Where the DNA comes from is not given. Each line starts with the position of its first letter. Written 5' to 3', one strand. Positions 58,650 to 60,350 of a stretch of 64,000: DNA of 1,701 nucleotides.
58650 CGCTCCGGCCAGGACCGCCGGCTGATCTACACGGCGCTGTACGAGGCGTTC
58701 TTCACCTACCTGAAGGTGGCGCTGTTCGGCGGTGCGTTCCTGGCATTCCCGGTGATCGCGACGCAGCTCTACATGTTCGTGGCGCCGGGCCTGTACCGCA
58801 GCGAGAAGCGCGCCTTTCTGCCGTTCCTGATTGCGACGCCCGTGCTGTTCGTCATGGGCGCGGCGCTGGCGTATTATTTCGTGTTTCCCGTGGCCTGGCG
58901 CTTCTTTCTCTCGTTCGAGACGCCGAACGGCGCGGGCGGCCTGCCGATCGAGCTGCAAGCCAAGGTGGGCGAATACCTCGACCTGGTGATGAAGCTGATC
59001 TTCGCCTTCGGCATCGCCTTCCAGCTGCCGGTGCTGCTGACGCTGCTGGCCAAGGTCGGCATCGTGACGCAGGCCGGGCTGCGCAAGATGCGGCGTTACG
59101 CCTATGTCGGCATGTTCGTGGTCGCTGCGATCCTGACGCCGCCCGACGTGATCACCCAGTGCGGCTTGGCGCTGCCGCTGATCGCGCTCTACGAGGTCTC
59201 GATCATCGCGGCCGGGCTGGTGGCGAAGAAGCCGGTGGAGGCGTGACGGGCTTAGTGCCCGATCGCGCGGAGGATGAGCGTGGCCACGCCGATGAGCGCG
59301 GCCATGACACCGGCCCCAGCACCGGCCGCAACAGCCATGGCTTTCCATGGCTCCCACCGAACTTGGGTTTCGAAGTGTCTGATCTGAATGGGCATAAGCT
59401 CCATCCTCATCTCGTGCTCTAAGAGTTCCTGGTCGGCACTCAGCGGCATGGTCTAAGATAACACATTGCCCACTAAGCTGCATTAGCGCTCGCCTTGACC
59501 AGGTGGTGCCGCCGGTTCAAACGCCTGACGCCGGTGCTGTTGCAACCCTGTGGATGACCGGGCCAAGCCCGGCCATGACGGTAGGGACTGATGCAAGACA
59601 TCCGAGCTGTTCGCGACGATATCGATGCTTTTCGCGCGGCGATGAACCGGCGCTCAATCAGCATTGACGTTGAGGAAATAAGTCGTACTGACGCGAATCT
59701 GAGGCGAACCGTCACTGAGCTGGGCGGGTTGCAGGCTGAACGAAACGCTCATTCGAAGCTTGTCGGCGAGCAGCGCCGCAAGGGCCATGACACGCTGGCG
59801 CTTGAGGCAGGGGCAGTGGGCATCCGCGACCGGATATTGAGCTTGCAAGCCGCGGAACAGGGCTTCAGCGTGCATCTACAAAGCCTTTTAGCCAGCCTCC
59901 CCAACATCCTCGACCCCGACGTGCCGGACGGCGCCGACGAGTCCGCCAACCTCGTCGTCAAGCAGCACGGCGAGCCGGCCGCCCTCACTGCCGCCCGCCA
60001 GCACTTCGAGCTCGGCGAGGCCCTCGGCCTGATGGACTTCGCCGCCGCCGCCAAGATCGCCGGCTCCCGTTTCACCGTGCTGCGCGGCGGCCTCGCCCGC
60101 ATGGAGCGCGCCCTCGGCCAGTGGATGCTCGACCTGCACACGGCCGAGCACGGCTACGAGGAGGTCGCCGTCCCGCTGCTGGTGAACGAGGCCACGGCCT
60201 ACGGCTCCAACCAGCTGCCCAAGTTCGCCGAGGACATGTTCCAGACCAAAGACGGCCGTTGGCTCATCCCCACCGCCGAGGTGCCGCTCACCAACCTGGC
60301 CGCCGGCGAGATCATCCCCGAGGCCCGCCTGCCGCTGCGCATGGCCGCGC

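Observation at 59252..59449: Second RWE-TM small gene, inserted antisense between tatC and serS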

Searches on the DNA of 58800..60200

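Call 35: search_rna_families(source=window, start=58800, end=60200, threshold=evalue, max_evalue=1)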
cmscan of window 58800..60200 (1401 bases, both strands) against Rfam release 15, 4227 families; matches with E-value up to 1: 1.
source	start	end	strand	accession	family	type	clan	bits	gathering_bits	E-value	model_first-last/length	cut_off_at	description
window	59858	59925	-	RF02207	WT1-AS_5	Gene; lncRNA;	-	17.6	80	0.23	1-79/79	no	WT1 antisense RNA conserved region 5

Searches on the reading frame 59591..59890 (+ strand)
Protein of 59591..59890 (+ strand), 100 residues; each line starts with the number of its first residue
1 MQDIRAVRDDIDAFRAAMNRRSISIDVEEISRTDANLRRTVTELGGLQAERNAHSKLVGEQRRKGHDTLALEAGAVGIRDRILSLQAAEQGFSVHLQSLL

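Call 44: find_related_loci(query=A2, collection=viral_contigs, flank=6000)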
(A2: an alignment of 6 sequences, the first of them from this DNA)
Query A2 (100 aa) in viral_contigs; peptide patterns used: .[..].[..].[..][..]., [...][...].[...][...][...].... (x = any residue, [..] = any of these).
100 stretches matched a pattern, but none encodes a relative of the query by tblastn (E <= 1e-3).
